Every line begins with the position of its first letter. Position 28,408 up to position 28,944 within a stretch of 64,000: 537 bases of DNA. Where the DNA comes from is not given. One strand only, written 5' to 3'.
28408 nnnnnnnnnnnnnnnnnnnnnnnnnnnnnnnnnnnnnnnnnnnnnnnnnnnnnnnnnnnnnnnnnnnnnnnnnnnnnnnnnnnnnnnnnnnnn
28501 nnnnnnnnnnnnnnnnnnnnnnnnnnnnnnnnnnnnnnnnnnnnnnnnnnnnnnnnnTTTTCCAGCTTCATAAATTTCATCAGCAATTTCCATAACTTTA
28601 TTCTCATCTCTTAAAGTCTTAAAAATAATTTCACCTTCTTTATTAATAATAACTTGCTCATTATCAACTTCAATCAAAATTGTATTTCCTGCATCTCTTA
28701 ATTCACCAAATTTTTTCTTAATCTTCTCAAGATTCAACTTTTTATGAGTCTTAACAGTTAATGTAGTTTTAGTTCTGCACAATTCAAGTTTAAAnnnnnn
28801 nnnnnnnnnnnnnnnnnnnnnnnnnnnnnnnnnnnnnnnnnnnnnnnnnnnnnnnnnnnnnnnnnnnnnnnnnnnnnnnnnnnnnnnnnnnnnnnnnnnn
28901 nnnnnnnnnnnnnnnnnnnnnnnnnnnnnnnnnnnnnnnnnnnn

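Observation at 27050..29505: Five-gene ubiquitin-like sulfur-carrier cluster: E1-like, ASCH, ThiI-type PP-loop, unknown 111-aa protein, Gly-Gly Ubl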

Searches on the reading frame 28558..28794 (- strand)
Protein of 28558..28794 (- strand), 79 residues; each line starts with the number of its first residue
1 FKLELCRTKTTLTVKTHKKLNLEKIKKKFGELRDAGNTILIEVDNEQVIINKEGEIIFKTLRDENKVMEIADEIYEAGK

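Call 32: search_protein_families(library=pfam, proteins=[window:28558-28794:-], max_evalue=1)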
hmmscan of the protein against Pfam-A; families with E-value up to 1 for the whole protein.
seq(79 aa): 1 family
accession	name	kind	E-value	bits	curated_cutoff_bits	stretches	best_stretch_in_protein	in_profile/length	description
PF14147.11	Spore_YhaL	-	0.088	12.9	27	1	41-64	25-48/52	Sporulation protein YhaL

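Call 34: find_homologous_proteins(query=A3, max_evalue=0.001)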
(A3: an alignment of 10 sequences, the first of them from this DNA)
Query A3 (10 sequences) (79 aa, profile of the alignment): 451 proteins with E <= 0.001 among 3842 candidates; the best 120 are listed.
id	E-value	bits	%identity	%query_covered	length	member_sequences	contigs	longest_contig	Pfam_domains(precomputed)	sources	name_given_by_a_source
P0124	1.3e-28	116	28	87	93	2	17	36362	PF00352.28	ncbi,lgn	-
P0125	1.7e-26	110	29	96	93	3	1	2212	-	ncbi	-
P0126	2.9e-26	109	25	46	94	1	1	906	PF00352.28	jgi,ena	jgi:ribonuclease HIII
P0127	3.2e-26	109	27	97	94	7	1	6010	-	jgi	jgi:hypothetical protein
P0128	6.2e-26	108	-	-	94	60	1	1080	-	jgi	jgi:hypothetical protein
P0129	7.0e-26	108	-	-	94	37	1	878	-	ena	-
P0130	7.1e-26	108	-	-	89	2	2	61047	-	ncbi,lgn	-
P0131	7.6e-26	107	-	-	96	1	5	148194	PF00352.28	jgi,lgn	-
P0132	1.1e-25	107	25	46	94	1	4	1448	PF00352.28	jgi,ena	-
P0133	1.2e-25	107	29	90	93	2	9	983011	PF00352.28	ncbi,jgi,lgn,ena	ncbi:MAG: hypothetical protein ACOX1V_04865 [Candidatus Iainarchaeum sp.]|jgi:ribonuclease HIII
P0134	1.2e-25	107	20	75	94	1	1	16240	-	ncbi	-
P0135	1.4e-25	107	-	-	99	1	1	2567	-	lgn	-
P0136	1.5e-25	107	21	87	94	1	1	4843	PF00352.28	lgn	-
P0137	1.5e-25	106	25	100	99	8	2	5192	-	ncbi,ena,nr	ncbi:MAG: hypothetical protein E6K07_00060 [Methanobacteriota archaeon]|nr:MAG: hypothetical protein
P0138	1.6e-25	106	31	95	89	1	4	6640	-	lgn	-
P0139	1.8e-25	106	27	94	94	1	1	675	PF00352.28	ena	-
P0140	1.8e-25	106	28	46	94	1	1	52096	PF00352.28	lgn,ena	-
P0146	6.1e-25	105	28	94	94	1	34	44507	PF00352.28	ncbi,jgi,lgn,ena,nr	ncbi:MAG: hypothetical protein PHY04_01270 [Candidatus ainarchaeum sp.]|jgi:ribonuclease HIII|nr:hyp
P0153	1.0e-24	104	29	94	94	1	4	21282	PF00352.28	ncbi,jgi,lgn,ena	ncbi:MAG: hypothetical protein WC290_00255 [archaeon]|jgi:ribonuclease HIII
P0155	1.7e-24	103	22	46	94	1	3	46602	PF00352.28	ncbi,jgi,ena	-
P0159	2.3e-24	103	29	90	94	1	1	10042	PF00352.28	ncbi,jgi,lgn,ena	ncbi:MAG: hypothetical protein WCI04_02725 [archaeon]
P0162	3.6e-24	102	31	46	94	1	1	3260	PF00352.28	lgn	-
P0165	4.0e-24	102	-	-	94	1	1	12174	PF00352.28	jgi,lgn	jgi:TATA-box binding protein (TBP) (component of TFIID and TFIIIB)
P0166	4.3e-24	102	24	43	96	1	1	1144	PF00352.28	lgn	-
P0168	5.0e-24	102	27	87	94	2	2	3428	PF00352.28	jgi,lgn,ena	-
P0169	6.4e-24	101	22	46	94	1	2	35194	PF00352.28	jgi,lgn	jgi:ribonuclease HIII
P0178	1.1e-23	101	23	87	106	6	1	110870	PF00352.28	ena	-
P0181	1.4e-23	100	-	-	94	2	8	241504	-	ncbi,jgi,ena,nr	ncbi:MAG TPA: hypothetical protein VJ326_09250 [Thermoplasmata archaeon]|nr:hypothetical protein [Th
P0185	1.8e-23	100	25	87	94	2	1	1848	PF00352.28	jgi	-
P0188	2.1e-23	100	28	87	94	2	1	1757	PF00352.28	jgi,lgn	jgi:ribonuclease HIII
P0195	2.4e-23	99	24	85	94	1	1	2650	PF00352.28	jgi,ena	-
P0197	2.4e-23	99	28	46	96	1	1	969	PF00352.28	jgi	jgi:hypothetical protein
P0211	3.8e-23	99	28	100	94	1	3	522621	-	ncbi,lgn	-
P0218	4.1e-23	99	-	-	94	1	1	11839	PF00352.28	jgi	-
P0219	4.3e-23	99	26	100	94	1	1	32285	PF00352.28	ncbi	-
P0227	5.1e-23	98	-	-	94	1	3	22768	PF00352.28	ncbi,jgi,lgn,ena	-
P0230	5.8e-23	98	23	87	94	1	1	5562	PF00352.28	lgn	-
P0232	6.2e-23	98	26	84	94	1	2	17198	PF00352.28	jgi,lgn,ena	-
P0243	8.2e-23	98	-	-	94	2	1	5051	PF00352.28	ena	-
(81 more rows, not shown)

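Call 46: predict_structure(alignment_id=A4)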
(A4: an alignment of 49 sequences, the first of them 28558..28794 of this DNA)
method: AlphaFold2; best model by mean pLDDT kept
length: 79 residues; sequences in the alignment: 49
mean_pLDDT: 86.0   pTM: 0.75
mean pLDDT of the five models: 86.0, 84.8, 82.7, 81.7, 80.8
residues with pLDDT >= 90: 34; 70-90: 41; 50-70: 4; < 50: 0
segments of 3 or more residues with pLDDT < 50: none
pLDDT, mean of each block of 10 residues (from residue 1): 70 85 92 90 89 88 84 91
secondary structure, 60 per line:
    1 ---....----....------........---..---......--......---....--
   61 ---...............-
elements in order: E4-7 E12-15 H22-29 E38-43 E46-51 E55-58 H64-78

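Call 51: fold_search(model_id=the predicted structure, library=pdb)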
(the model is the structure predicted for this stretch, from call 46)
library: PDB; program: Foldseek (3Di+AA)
matches with E <= 10: 1033; with E <= 0.001: 0
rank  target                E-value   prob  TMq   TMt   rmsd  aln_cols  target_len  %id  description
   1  1cdw_A                1.3e-02  1.00  0.62  0.31   3.0        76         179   10  HUMAN TBP CORE DOMAIN COMPLEXED WITH DNA (released 1996-12-23)
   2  1mp9_A                2.3e-02  1.00  0.69  0.31   2.1        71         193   14  TBP from a mesothermophilic archaeon, Sulfolobus acidocaldarius (released 2003-11-04)
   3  4b0a                  2.6e-02  1.00  0.66  0.25   2.3        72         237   11  The high-resolution structure of yTBP-yTAF1 identifies conserved and competing interaction surfaces in transcriptional a (released 2013-07-03)
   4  1qna_A                2.7e-02  1.00  0.64  0.31   2.7        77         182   10  Crystal structure of the T(-30) Adenovirus major late promoter TATA box variant bound to wild-type TBP (Arabidopsis th (released 2000-02-07)
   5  9k3b_U                2.7e-02  0.99  0.53  0.26   4.7        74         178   14  Human RNA Polymerase III de novo transcribing complex 10 overall (TC10-overall) (released 2025-04-16)
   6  1mp9_B                2.9e-02  1.00  0.69  0.31   2.1        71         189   14  TBP from a mesothermophilic archaeon, Sulfolobus acidocaldarius (released 2003-11-04)
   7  1tbp_A                3.3e-02  1.00  0.64  0.31   2.5        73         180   11  CRYSTAL STRUCTURE OF YEAST TATA-BINDING PROTEIN AND MODEL FOR INTERACTION WITH DNA (released 1994-01-31)
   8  4rod_B                3.3e-02  1.00  0.61  0.31   3.0        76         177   10  Human TFIIB-related factor 2 (Brf2) and TBP bound to TRNAU1 promoter (released 2015-12-30)
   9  2z8u_A                3.3e-02  1.00  0.58  0.29   4.7        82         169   18  Methanococcus jannaschii TBP (released 2008-08-26)
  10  8iue_U                3.5e-02  1.00  0.65  0.33   2.3        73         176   11  RNA polymerase III pre-initiation complex melting complex 1 (released 2023-05-24)
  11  5iy6_P                3.5e-02  0.99  0.60  0.29   6.3        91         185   13  Human holo-PIC in the closed state (released 2016-05-18)
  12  3eik_B                3.7e-02  1.00  0.61  0.31   3.0        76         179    9  double stranded DNA binding protein (released 2009-09-22)
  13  1c9b_B                3.7e-02  1.00  0.60  0.30   3.0        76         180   10  CRYSTAL STRUCTURE OF A HUMAN TBP CORE DOMAIN-HUMAN TFIIB CORE DOMAIN COMPLEX BOUND TO AN EXTENDED, MODIFIED ADENOVIRAL (released 2000-01-10)
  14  1vol_B                3.9e-02  1.00  0.64  0.30   2.5        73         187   12  TFIIB (HUMAN CORE DOMAIN)/TBP (A.THALIANA)/TATA ELEMENT TERNARY COMPLEX (released 1996-11-08)
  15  4ejy_A                3.9e-02  0.99  0.58  0.20   3.2        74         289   12  Structure of MBOgg1 in complex with high affinity DNA ligand (released 2013-03-20)
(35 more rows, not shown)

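Call 55: find_encoding_contigs(protein=P0133, flank=4000, max_places=1)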
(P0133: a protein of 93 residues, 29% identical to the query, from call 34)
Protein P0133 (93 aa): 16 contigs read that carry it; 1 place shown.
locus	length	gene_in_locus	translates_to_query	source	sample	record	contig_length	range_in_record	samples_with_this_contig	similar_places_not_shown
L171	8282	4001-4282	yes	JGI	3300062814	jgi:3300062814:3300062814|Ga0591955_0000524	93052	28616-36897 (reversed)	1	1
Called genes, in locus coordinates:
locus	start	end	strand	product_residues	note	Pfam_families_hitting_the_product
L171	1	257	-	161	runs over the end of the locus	-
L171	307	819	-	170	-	-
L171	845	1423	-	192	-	PF01936:NYN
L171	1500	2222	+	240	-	PF08713:DNA_alkylation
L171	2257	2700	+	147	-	PF00293:NUDIX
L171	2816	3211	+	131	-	PF21485:IF5A-like_N, PF08207:EFP_N (weak)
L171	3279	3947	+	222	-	PF01171:ATP_bind_3 (weak), PF02568:ThiI, PF06508:QueC (faint)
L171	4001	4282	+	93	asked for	PF00352:TBP (weak)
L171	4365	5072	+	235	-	PF13197:DUF4013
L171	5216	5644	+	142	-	PF11969:DcpS_C, PF01230:HIT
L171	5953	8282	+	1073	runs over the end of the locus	PF14551:MCM_N, PF17207:MCM_OB, PF00493:MCM, PF14890:Intein_splicing, PF14528:LAGLIDADG_3, PF00493:MCM, PF01078:Mg_chelatase (weak), PF17855:MCM_lid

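Call 56: find_encoding_contigs(protein=P0181, flank=4000, max_places=1)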
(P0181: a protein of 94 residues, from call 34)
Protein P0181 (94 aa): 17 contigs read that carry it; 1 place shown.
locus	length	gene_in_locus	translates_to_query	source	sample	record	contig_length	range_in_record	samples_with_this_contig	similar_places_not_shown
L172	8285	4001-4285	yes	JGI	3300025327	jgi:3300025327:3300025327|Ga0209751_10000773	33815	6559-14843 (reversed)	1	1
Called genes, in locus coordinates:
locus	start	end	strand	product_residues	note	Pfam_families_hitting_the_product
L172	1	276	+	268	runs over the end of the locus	PF00025:Arf (weak), PF00071:Ras, PF08477:Roc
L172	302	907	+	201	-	PF05401:NodS (weak), PF01861:BpsA_C (weak), PF03602:Cons_hypoth95, PF05175:MTS, PF06325:PrmA, PF13649:Methyltransf_25, PF13847:Methyltransf_31, PF08241:Methyltransf_11, +4 more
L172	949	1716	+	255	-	PF14382:ECR1_N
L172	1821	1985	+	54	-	-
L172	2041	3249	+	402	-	PF00464:SHMT, PF01212:Beta_elim_lyase (weak)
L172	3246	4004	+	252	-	PF02568:ThiI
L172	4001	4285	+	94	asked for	-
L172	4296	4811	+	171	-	PF17146:PIN_6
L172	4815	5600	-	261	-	PF01255:Prenyltransf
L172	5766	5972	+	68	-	-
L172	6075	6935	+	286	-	PF14811:TPD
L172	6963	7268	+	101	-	PF01176:eIF-1a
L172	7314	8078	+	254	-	PF01163:RIO1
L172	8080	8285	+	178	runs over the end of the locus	PF00013:KH_1 (weak), PF22675:KH-I_KHDC4-BBP (faint), PF21800:KH_KRR1_2nd, PF22891:KH_PNO1_2nd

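Call 57: find_encoding_contigs(protein=P0211, flank=4000, max_places=1)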
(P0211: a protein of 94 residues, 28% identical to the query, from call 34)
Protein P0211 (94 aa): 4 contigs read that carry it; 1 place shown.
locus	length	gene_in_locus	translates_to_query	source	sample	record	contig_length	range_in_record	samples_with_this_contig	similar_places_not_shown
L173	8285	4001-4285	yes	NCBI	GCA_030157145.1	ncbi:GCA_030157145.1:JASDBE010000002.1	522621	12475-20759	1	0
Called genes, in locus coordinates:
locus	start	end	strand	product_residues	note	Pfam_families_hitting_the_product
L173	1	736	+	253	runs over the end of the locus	PF14382:ECR1_N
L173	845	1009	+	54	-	-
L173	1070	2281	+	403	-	PF00464:SHMT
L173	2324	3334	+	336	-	PF00899:ThiF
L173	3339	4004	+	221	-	PF02568:ThiI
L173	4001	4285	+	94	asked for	-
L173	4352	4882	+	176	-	PF14321:DUF4382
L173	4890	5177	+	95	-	PF17146:PIN_6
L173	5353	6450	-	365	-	PF27233:MJ0711_N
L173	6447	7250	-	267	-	PF01255:Prenyltransf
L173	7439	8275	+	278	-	PF14811:TPD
